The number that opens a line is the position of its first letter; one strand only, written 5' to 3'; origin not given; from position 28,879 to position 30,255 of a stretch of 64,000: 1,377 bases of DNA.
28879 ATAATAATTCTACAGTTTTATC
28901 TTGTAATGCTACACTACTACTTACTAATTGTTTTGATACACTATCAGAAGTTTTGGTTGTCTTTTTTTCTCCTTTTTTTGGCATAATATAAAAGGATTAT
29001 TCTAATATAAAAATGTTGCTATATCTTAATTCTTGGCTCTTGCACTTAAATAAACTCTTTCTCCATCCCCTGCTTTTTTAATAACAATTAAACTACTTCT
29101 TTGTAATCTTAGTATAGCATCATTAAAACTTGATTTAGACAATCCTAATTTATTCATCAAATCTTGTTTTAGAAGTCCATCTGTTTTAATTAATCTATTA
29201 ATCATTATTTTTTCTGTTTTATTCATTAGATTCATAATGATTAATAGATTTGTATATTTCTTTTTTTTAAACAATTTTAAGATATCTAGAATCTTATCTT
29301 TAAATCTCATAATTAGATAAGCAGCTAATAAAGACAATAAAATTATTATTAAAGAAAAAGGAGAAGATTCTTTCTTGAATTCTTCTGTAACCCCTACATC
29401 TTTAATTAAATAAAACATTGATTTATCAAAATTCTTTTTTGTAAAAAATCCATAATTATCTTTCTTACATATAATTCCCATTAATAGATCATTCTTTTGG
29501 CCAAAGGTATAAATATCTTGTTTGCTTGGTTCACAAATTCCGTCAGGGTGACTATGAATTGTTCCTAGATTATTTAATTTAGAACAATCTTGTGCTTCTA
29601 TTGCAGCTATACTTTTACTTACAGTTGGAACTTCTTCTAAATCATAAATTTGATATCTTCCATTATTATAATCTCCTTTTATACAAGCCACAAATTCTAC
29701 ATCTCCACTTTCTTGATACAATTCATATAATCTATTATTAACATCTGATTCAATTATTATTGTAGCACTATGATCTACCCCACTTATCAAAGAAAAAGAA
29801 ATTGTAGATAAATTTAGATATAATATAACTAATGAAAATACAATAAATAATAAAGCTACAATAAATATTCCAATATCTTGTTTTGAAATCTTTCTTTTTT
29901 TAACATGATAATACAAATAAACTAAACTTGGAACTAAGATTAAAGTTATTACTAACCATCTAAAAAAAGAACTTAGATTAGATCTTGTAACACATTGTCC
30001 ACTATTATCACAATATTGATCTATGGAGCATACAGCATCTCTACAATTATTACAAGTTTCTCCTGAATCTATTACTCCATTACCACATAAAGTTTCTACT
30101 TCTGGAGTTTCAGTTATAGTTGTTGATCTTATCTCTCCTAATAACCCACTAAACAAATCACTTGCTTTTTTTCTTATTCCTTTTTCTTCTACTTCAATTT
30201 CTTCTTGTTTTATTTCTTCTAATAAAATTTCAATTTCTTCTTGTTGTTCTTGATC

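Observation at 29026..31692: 888-aa secreted Cys-rich repeat protein fused to TM segments, a JAMM-type metal motif and a C-terminal winged-helix domain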

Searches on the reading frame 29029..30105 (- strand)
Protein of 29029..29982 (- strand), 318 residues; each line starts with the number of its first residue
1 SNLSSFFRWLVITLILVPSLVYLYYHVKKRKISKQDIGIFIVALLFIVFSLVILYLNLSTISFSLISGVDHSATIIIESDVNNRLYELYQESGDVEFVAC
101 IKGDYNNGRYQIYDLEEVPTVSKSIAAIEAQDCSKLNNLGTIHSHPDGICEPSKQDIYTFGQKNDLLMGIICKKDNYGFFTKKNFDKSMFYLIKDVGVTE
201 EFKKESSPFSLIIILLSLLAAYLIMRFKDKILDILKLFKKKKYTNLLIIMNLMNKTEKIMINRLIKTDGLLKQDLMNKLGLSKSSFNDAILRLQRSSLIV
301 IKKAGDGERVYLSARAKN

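Call 5: find_homologous_proteins(query=window:29029-29982:-, max_evalue=0.001)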
Query seq(318 aa) (318 aa): 4 proteins with E <= 0.001 among 3774 candidates.
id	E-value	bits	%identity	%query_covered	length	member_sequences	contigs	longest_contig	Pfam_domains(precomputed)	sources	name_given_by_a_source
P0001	7.0e-185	631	100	93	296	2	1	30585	PF14464.12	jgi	jgi:proteasome lid subunit RPN8/RPN11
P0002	4.1e-146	504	69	100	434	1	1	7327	PF01529.26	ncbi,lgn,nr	ncbi:hypothetical protein HYX17_04140 [Candidatus Woesearchaeota archaeon]|nr:hypothetical protein [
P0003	4.7e-75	271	60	60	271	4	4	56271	-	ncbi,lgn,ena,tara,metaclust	tara:strand:- start:8865 stop:9680 length:816 start_codon:yes stop_codon:yes gene_type:complete|meta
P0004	6.8e-28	116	37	64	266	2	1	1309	-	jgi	-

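Call 8: find_encoding_contigs(protein=P0001, flank=8000, max_places=4)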
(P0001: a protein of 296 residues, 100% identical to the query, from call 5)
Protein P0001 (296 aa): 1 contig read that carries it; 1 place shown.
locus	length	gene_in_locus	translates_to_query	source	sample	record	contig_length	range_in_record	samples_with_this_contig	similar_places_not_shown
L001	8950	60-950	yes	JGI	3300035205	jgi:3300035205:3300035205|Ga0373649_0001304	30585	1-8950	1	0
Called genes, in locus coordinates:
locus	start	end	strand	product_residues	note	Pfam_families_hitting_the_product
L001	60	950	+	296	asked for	PF14464:Prok-JAB (weak)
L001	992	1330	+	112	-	-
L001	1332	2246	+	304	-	-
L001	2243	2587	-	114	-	PF07681:DoxX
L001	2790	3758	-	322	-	-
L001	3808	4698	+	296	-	PF17125:Methyltr_RsmF_N, PF01728:FtsJ (weak), PF01189:Methyltr_RsmB-F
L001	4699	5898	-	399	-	PF00999:Na_H_Exchanger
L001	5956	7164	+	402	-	PF18144:SMODS (weak), PF09249:tRNA_NucTransf2, PF21133:CAA_C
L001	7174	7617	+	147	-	-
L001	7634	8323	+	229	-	PF00227:Proteasome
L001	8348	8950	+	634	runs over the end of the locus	PF17214:KH_TffA, PF07650:KH_2 (weak), PF23023:Anti-Pycsar_Apyc1 (weak), PF00753:Lactamase_B, PF16661:Lactamase_B_6, PF12706:Lactamase_B_2 (weak), PF10996:Beta-Casp, PF07521:RMMBL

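Call 9: find_encoding_contigs(protein=P0003, flank=8000, max_places=4)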
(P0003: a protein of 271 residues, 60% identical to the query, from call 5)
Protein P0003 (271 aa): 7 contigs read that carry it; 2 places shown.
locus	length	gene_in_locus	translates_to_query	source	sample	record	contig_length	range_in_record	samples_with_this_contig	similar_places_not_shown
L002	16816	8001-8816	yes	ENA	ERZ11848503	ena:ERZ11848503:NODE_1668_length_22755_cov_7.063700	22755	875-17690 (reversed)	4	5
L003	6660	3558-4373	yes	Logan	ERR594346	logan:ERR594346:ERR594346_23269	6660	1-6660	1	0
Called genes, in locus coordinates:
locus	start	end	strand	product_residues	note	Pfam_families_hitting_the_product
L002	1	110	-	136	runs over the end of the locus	-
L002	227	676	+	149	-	PF01037:AsnC_trans_reg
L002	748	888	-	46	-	-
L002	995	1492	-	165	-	-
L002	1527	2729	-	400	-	PF01751:Toprim (weak), PF13662:Toprim_4, PF13155:Toprim_2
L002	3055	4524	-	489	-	PF01336:tRNA_anti-codon, PF01409:tRNA-synt_2d (faint), PF00152:tRNA-synt_2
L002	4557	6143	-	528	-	PF06418:CTP_synth_N, PF00117:GATase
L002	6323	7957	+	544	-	PF00118:Cpn60_TCP1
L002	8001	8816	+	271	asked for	-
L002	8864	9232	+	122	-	-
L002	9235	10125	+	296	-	-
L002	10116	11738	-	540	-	PF00749:tRNA-synt_1c, PF03950:tRNA-synt_1c_C, PF20974:tRNA-synt_1c_C2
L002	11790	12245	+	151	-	PF13636:Methyltranf_PUA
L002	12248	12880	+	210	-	-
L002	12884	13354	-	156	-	-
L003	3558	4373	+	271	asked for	-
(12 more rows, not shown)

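Call 10: find_encoding_contigs(protein=P0002, flank=8000, max_places=3)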
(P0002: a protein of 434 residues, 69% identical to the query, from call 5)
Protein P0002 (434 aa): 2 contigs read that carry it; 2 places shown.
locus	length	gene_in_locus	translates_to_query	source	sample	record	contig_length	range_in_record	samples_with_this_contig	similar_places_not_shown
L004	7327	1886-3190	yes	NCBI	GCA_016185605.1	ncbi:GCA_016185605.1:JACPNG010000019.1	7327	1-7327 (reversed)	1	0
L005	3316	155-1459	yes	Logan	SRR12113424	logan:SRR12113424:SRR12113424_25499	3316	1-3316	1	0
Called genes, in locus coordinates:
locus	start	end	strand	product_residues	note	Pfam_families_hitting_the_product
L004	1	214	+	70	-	?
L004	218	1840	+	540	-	PF00118:Cpn60_TCP1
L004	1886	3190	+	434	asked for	PF01529:DHHC (weak)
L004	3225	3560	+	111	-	-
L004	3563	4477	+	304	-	-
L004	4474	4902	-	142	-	PF07681:DoxX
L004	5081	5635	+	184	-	PF00300:His_Phos_1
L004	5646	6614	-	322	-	-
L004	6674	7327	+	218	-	PF17125:Methyltr_RsmF_N, PF01189:Methyltr_RsmB-F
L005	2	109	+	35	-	?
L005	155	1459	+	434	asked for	PF01529:DHHC (weak)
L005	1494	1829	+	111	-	-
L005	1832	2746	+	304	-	-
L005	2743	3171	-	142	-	PF07681:DoxX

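Call 11: find_encoding_contigs(protein=P0004, flank=3000, max_places=3)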
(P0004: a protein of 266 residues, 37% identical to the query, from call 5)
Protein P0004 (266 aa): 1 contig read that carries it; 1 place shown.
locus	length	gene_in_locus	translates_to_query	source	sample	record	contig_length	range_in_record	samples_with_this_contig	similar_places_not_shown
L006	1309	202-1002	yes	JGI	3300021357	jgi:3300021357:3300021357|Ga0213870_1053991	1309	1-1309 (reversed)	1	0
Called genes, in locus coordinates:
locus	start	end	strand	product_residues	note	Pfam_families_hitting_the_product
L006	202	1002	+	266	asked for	-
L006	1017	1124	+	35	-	-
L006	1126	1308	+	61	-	?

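Call 17: find_homologous_proteins(query=A2, max_evalue=0.01)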
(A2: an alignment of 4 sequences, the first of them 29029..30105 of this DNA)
Query A2 (4 sequences) (359 aa, profile of the alignment): 9 proteins with E <= 0.01 among 8000 candidates.
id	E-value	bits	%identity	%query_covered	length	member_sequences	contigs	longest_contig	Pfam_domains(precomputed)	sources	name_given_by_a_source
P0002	5.8e-170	583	69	99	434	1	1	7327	PF01529.26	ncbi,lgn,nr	ncbi:hypothetical protein HYX17_04140 [Candidatus Woesearchaeota archaeon]|nr:hypothetical protein [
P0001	1.3e-131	457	100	82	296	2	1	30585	PF14464.12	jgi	jgi:proteasome lid subunit RPN8/RPN11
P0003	3.0e-130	452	60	65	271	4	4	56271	-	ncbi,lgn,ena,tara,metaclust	tara:strand:- start:8865 stop:9680 length:816 start_codon:yes stop_codon:yes gene_type:complete|meta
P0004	1.2e-112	394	37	57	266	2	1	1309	-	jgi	-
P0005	5.0e-55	205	27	89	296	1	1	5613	-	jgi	-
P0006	1.5e-52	197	37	35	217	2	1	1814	-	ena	-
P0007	9.7e-18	83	35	40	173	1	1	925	-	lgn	-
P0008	4.5e-14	70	37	30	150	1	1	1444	-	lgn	-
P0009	2.1e-6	45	27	32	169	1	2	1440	-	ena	-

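Call 25: search_protein_representatives(alignment_id=A2)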
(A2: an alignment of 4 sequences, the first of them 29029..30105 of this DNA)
Query: 4 sequences, 322 profile positions. Proteins with E-value up to 0.001 (for the whole library): 598; up to 1e-10: 193; up to 1e-30: 8. The best 150 are listed.
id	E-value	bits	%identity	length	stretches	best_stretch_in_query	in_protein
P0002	1.9e-170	582.7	-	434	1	1-321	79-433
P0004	3.8e-113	394.4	-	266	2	96-322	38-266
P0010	1.3e-71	257.8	-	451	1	2-311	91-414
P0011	1.1e-58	215.4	-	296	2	99-310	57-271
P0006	4.6e-53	196.9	-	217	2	101-258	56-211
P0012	1.1e-47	179.2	-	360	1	2-300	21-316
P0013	8.0e-46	173.1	-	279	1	4-228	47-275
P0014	7.9e-34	133.7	-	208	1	148-310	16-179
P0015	4.1e-30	121.5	-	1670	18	3-37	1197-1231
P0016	1.4e-26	109.9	-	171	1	74-228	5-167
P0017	7.9e-24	100.9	-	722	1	3-277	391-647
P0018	1.9e-23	99.6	-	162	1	80-232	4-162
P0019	3.6e-23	98.7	-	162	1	79-228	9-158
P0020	1.0e-22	97.2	-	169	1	78-227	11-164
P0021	2.2e-22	96.1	-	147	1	84-228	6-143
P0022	5.4e-22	94.8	-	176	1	80-231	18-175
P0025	2.5e-21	92.6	-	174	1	77-231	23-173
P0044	2.2e-18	83.0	-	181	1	102-219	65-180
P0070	1.6e-15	73.6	-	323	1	104-235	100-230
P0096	5.3e-14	68.6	-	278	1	111-218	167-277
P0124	5.1e-13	65.3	-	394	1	77-226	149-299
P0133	7.5e-13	64.8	-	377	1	133-220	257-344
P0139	1.5e-12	63.8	-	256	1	45-221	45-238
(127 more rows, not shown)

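Call 31: list_cluster_members(proteins=[P0010, P0012, P0017, P0011, P0016, P0022, P0025, P0044, P0124, P0096])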
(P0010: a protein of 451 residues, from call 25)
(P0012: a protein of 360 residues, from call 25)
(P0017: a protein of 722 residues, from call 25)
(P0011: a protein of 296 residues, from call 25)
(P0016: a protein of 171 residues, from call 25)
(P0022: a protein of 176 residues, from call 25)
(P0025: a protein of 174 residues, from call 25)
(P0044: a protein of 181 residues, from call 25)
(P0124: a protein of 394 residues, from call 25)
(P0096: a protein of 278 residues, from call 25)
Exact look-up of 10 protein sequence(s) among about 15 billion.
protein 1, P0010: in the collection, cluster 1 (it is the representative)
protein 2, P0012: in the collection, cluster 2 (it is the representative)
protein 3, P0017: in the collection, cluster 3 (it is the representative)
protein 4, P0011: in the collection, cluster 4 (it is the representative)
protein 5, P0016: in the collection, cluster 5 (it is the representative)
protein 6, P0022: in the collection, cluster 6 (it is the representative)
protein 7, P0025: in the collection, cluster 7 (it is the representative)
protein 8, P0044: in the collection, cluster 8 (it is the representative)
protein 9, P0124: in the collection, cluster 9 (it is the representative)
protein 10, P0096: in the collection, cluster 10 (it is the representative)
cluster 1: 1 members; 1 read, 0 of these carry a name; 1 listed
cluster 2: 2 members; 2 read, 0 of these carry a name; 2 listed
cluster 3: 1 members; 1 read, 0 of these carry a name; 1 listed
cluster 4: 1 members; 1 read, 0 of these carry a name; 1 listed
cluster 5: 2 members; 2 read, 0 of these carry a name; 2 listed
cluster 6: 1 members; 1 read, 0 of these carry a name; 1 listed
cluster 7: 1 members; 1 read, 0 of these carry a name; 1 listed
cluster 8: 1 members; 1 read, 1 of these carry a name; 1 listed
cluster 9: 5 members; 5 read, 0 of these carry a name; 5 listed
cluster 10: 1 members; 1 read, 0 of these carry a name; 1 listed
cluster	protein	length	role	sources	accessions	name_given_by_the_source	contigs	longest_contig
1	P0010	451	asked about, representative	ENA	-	-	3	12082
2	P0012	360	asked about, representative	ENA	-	-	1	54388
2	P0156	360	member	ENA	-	-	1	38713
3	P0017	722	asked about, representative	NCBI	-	-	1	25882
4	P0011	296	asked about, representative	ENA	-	-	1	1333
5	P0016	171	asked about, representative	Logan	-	-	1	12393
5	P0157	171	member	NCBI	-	-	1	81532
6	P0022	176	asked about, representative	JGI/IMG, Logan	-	-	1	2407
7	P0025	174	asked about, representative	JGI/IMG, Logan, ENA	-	-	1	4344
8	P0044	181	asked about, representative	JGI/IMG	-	proteasome lid subunit RPN8/RPN11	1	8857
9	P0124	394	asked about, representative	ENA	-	-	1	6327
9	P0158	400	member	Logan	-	-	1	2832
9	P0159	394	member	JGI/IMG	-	-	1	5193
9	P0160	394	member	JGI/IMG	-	-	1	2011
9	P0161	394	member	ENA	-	-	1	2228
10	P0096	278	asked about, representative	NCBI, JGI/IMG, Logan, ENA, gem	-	-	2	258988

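Call 32: predict_structure(alignment_id=A4)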
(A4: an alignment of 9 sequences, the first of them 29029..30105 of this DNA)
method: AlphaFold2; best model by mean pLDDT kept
length: 359 residues; sequences in the alignment: 9
mean_pLDDT: 73.3   pTM: 0.46
mean pLDDT of the five models: 73.3, 73.1, 72.2, 72.1, 72.1
residues with pLDDT >= 90: 50; 70-90: 181; 50-70: 84; < 50: 44
segments of 3 or more residues with pLDDT < 50: 1-6, 9-12, 100-108, 166-168, 239-247, 277-284
pLDDT, mean of each block of 10 residues (from residue 1): 46 60 65 76 57 70 64 69 74 66 47 82 90 81 84 85 51 71 87 84 77 89 84 68 46 74 71 53 56 82 87 91 90 89 91 84
secondary structure, 60 per line:
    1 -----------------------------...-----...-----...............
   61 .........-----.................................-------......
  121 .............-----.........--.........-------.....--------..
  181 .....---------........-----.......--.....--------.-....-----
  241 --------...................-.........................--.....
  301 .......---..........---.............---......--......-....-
elements in order: E30-32 E38-40 H46-69 H75-107 E115-119 H120-133 E139-147 E150-158 H166-170 E179-185 H195-202 E208-214 E217-221 E232-235 H249-267 H269-293 H296-307 H313-320 H324-336 E340-345 E348-353 H355-358

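Call 35: find_related_loci(query=A2, collection=genome_contigs, flank=6000)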
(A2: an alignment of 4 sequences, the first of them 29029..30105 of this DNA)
Query A2 (359 aa) in genome_contigs; peptide patterns used: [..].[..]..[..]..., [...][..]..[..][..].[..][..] (x = any residue, [..] = any of these).
87 stretches matched a pattern; 2 encode a relative of the query (tblastn E <= 1e-3); 2 distinct loci.
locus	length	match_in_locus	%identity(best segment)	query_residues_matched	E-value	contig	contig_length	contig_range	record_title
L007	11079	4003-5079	89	1-359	0e+0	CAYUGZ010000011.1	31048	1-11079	MAG TPA_asm: Candidatus Woesearchaeota archaeon isolate binchicken_co48_586 genome assembly, contig: NODE_2104_length_31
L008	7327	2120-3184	69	4-358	3e-180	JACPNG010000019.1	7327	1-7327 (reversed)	MAG: Candidatus Woesearchaeota archaeon isolate NC_groundwater_569_Ag_S-0.1um_31_12 S35_SO-1_scaffold_291621, whole geno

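Call 36: fold_search(model_id=the predicted structure, library=pdb)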
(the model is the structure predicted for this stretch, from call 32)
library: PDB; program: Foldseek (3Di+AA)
matches with E <= 10: 1701; with E <= 0.001: 136
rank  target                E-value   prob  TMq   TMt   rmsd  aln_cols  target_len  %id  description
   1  1oi0_D                1.6e-07  1.00  0.25  0.75   6.3       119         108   21  CRYSTAL STRUCTURE OF AF2198, A JAB1/MPN DOMAIN PROTEIN FROM ARCHAEOGLOBUS FULGIDUS (released 2003-08-14)
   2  9efq_E                1.8e-06  1.00  0.28  0.35  28.0       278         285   13  Cryo-EM structure of COP9 signalosome precatalytic state with neddylated cullin-2 (released 2025-12-03)
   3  1oi0_A                2.6e-06  1.00  0.25  0.74   3.9       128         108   18  CRYSTAL STRUCTURE OF AF2198, A JAB1/MPN DOMAIN PROTEIN FROM ARCHAEOGLOBUS FULGIDUS (released 2003-08-14)
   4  5cw3_A                3.1e-06  1.00  0.30  0.42  22.6       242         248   15  Structure of CfBRCC36-CfKIAA0157 complex (Zn Edge) (released 2015-09-16)
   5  9qo1_E                4.0e-06  1.00  0.29  0.36  28.9       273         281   14  Activated 9-subunit COP9 signalosome and neddylated SCF (SKP1-SKP2-CKS1) complex structure (released 2026-02-11)
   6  5cw4_A                5.1e-06  1.00  0.30  0.42  22.4       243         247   14  Structure of CfBRCC36-CfKIAA0157 complex (Selenium Edge) (released 2015-09-16)
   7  9efv_E                5.8e-06  1.00  0.27  0.34  29.9       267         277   10  Cryo-EM structure of CSN-N8CUL1 in complex with CSN5i-3 (released 2025-12-03)
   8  9eg8_E                5.8e-06  1.00  0.28  0.34  29.1       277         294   13  Cryo-EM structure of COP9 signalosome precatalytic state with neddylated cullin-4A (released 2025-12-03)
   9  3jck_MODEL_1_G        6.5e-06  1.00  0.27  0.37  24.8       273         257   11  Structure of the yeast 26S proteasome lid sub-complex (released 2016-01-20)
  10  9qo4_E                6.9e-06  1.00  0.30  0.35  32.7       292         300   12  Dissociation-state-3 of 9-subunit CSN and SCF (SKP1-SKP2-CKS1) complex (released 2026-02-04)
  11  5ln3_V                7.9e-06  1.00  0.30  0.41  22.5       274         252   12  The human 26S Proteasome at 6.8 Ang. (released 2017-03-22)
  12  6r8f_A                8.4e-06  1.00  0.30  0.43  24.0       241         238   14  Cryo-EM structure of the Human BRISC-SHMT2 complex (released 2019-06-05)
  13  9qo6_E                8.9e-06  1.00  0.30  0.36  32.0       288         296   12  9-subunit COP9 signalosome complex (released 2026-02-04)
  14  9efm_E                1.1e-05  1.00  0.27  0.30  28.4       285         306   13  Cryo-EM structure of COP9 signalosome precatalytic state with neddylated cullin-1 (released 2025-12-03)
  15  4o8x_B                1.1e-05  1.00  0.30  0.61   4.2       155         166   15  Zinc-bound Rpn11 in complex with Rpn8 (released 2014-01-22)
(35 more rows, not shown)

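Call 46: find_encoding_contigs(protein=P0005, flank=5000, max_places=2)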
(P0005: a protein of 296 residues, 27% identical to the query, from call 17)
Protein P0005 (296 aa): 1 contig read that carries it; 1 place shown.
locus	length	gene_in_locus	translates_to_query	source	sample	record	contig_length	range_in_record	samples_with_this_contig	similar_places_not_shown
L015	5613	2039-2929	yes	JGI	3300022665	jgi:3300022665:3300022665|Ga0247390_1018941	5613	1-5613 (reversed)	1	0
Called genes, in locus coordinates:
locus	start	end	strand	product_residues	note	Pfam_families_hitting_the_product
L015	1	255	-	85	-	?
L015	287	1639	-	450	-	PF03721:UDPG_MGDP_dh_N, PF00984:UDPG_MGDP_dh, PF03720:UDPG_MGDP_dh_C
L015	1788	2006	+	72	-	-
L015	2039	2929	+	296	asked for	-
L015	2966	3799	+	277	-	PF01926:MMR_HSR1, PF02421:FeoB_N, PF02824:TGS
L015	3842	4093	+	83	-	-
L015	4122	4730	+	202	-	PF22175:Ogg-HhH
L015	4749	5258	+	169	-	PF01871:AMMECR1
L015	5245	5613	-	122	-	?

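Call 47: find_encoding_contigs(protein=P0012, flank=5000, max_places=2)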
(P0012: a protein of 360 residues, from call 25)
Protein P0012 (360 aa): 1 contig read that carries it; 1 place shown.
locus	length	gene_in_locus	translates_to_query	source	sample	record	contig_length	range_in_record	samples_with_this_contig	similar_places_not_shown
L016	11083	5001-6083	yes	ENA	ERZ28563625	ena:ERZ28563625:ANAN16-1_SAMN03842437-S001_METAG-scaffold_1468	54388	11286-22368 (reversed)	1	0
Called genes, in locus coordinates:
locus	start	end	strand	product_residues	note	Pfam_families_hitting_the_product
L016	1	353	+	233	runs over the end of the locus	-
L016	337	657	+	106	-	-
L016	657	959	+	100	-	PF18926:DUF5676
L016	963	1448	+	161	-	PF04214:DUF411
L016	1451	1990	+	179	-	-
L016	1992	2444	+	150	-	-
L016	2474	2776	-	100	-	-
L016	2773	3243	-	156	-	-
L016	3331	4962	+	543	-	PF00118:Cpn60_TCP1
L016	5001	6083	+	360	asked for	-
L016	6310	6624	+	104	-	-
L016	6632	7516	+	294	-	-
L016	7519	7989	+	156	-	-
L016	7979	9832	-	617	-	PF08915:tRNA-Thr_ED, PF00587:tRNA-synt_2b, PF03129:HGTP_anticodon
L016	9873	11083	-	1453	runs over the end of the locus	-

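Call 48: find_encoding_contigs(protein=P0017, flank=5000, max_places=2)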
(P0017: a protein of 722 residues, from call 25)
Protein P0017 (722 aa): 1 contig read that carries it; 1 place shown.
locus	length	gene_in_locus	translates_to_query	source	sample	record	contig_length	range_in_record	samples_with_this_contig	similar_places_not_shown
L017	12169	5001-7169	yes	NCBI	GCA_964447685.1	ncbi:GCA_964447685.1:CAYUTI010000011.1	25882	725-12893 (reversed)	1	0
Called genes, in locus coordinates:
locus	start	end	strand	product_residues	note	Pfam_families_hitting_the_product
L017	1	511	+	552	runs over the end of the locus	PF13229:Beta_helix (weak)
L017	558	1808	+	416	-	-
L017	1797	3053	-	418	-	PF13173:AAA_14, PF13635:DUF4143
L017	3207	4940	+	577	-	PF13229:Beta_helix (weak)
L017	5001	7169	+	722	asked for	-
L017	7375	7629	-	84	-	-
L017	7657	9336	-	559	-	PF06418:CTP_synth_N, PF00117:GATase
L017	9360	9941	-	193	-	-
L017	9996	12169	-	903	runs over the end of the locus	PF00753:Lactamase_B (weak), PF22505:RNase_J_b_CASP, PF14890:Intein_splicing, PF14528:LAGLIDADG_3 (weak), PF07521:RMMBL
